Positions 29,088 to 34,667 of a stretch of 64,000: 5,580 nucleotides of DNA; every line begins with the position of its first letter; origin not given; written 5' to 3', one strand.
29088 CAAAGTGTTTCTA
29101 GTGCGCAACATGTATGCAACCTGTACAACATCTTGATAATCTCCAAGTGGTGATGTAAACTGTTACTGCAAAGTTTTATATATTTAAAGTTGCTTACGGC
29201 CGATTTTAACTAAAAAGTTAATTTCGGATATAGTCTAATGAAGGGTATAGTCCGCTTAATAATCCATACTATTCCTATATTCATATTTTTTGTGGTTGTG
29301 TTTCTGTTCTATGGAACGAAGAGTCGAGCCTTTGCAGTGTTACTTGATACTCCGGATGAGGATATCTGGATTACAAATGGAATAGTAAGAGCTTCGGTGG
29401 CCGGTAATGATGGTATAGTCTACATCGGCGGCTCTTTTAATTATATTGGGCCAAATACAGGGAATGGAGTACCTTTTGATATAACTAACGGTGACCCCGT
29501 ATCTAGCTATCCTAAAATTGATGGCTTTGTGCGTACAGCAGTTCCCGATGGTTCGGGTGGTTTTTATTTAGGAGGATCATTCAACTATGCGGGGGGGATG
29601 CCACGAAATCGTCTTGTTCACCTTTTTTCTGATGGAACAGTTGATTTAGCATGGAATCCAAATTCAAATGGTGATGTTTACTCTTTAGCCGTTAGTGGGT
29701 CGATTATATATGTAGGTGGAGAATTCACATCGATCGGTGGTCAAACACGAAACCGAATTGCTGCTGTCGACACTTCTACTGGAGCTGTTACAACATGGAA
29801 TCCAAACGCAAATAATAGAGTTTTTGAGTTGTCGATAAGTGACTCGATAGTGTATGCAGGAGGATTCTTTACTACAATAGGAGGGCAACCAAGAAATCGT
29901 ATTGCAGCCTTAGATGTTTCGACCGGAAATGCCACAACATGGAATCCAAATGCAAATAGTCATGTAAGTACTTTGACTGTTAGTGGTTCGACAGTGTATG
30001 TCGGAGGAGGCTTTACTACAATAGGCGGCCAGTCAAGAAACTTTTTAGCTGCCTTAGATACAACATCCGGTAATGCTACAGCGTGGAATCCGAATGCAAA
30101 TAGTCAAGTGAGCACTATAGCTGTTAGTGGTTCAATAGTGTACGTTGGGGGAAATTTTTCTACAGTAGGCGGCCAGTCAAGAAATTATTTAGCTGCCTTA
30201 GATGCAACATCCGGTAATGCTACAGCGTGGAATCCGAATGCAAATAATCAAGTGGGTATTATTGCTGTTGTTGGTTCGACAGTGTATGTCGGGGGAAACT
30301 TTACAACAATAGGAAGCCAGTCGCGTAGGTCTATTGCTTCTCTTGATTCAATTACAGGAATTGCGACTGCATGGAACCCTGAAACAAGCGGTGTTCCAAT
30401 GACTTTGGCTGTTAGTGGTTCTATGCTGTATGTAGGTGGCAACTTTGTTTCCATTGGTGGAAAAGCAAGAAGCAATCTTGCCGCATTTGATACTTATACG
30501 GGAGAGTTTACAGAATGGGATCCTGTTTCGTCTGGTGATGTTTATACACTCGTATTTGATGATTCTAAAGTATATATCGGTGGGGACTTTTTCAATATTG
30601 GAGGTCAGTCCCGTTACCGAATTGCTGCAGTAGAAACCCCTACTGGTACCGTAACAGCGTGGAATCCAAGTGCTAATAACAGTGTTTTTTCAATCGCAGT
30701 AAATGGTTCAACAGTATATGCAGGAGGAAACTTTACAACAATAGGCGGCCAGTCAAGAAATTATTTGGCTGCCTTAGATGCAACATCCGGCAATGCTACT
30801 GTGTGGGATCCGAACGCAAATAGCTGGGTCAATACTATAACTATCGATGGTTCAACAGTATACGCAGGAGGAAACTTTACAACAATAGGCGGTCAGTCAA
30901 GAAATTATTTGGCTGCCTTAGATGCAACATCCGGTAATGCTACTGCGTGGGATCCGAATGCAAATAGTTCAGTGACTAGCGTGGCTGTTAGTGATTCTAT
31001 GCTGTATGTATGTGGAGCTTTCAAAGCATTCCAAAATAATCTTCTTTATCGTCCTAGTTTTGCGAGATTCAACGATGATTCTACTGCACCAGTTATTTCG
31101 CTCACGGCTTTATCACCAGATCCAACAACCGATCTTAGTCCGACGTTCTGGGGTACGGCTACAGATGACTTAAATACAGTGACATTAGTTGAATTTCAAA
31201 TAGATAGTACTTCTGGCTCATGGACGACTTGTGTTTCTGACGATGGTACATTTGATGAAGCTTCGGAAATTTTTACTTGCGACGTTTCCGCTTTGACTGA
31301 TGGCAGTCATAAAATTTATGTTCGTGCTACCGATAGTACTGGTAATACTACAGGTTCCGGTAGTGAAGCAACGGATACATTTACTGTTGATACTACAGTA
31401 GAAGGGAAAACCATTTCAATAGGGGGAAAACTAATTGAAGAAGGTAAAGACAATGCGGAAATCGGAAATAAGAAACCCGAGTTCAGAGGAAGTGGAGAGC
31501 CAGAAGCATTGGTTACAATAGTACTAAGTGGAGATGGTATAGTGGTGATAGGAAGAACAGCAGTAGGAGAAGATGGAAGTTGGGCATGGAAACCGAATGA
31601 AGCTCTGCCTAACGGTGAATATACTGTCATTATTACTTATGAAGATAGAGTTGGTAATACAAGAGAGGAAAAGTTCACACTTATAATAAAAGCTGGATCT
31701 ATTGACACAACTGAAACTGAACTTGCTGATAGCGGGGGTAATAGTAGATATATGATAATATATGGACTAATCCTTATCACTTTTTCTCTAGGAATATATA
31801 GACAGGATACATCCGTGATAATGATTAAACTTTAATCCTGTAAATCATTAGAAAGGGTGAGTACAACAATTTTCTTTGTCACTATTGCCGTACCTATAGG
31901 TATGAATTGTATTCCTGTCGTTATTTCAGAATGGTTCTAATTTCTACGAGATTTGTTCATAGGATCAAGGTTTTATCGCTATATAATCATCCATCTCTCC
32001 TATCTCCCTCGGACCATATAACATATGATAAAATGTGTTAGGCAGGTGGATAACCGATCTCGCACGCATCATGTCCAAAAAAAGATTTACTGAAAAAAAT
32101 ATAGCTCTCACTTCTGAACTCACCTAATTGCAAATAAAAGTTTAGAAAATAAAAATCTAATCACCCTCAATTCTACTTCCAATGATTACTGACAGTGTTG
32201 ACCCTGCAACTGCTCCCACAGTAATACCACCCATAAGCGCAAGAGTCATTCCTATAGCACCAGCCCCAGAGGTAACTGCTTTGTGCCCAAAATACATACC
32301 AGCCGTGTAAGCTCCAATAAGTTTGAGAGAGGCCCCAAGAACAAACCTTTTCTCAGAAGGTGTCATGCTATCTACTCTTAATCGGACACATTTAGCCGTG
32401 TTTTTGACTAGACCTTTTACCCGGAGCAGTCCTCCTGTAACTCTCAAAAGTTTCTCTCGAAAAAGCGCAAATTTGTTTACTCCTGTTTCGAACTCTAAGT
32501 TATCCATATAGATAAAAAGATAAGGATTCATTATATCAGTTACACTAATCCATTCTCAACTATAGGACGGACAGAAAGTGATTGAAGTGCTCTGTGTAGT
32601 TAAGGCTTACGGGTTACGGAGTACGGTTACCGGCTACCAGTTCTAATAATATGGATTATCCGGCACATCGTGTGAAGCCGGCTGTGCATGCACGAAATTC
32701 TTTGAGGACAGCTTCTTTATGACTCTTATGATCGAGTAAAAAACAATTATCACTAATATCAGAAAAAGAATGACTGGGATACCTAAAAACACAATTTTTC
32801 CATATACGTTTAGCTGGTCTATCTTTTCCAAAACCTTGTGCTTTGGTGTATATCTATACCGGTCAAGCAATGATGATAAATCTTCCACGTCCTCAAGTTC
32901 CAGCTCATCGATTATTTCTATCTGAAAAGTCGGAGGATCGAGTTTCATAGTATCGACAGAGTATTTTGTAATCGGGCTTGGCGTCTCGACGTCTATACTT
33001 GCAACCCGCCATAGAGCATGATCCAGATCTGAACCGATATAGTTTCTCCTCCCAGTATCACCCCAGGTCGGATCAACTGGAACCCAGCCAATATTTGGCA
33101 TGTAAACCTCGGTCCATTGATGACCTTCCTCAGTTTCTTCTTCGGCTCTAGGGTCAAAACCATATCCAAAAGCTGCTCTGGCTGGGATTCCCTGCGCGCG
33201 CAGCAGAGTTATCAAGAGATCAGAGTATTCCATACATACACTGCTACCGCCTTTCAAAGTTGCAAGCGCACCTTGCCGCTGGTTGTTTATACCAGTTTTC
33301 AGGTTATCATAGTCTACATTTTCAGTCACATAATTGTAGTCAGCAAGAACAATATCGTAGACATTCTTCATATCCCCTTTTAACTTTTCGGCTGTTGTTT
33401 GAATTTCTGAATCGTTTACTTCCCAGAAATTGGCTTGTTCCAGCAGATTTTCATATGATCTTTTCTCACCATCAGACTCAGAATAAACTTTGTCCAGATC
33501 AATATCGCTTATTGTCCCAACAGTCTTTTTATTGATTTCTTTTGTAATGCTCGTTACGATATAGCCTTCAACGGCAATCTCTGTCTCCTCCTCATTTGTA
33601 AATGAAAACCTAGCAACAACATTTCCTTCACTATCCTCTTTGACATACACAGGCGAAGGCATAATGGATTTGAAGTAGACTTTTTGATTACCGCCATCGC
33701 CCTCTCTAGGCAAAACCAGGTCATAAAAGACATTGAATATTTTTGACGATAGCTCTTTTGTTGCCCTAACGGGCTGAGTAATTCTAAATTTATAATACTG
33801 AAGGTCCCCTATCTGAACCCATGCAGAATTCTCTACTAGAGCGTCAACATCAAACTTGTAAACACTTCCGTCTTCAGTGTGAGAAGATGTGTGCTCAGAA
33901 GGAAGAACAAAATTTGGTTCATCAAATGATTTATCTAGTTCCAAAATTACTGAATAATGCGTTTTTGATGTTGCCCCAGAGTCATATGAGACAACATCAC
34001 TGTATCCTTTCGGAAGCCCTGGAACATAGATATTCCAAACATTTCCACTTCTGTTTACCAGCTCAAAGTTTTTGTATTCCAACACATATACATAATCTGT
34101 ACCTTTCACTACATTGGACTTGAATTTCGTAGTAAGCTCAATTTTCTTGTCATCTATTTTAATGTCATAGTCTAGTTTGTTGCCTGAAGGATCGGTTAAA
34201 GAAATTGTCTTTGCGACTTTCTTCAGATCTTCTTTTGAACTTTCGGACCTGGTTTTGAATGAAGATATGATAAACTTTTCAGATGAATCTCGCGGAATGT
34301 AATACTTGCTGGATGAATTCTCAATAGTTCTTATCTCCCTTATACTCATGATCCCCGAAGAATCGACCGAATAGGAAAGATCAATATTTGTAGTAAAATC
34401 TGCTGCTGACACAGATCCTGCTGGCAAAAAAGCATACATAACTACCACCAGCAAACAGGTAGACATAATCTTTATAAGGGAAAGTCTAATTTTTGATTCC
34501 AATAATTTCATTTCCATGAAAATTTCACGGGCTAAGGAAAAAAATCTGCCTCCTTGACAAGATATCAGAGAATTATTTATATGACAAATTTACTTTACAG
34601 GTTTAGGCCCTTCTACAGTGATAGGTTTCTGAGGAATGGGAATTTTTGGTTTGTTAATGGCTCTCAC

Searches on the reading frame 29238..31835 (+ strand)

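Call 75: search_protein_families(library=pfam, proteins=[window:29238-31835:+], max_evalue=0.001)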
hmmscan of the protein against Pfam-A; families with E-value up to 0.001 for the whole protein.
window:29238-31835:+ (865 aa): 5 families
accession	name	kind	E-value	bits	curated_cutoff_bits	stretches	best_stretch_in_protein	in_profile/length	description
PF17164.10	DUF5122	-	4.9e-23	81.5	27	0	157-175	6-24/36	Domain of unknown function (DUF5122) beta-propeller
PF19077.6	Big_13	-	1.2e-20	74.3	27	2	742-817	24-100/102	Bacterial Ig-like domain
PF00699.25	Urease_beta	-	5e-09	36.5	25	0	319-357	57-95/98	Urease beta subunit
PF12768.13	Rax2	-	1.3e-07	31.8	28.8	0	392-480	33-122/254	Rax2 C-terminal beta propeller domain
PF17936.7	Big_6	-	1.5e-05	25.6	27.6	1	740-808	8-73/83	Bacterial Ig domain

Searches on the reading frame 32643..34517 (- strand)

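Call 75: search_protein_families(library=pfam, proteins=[window:32643-34517:-], max_evalue=0.001)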
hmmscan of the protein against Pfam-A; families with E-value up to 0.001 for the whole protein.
window:32643-34517:- (624 aa): 1 family
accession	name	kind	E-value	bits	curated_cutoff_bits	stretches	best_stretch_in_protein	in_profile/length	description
PF01841.26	Transglut_core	-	2e-23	83.2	23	1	374-483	2-108/108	Transglutaminase-like superfamily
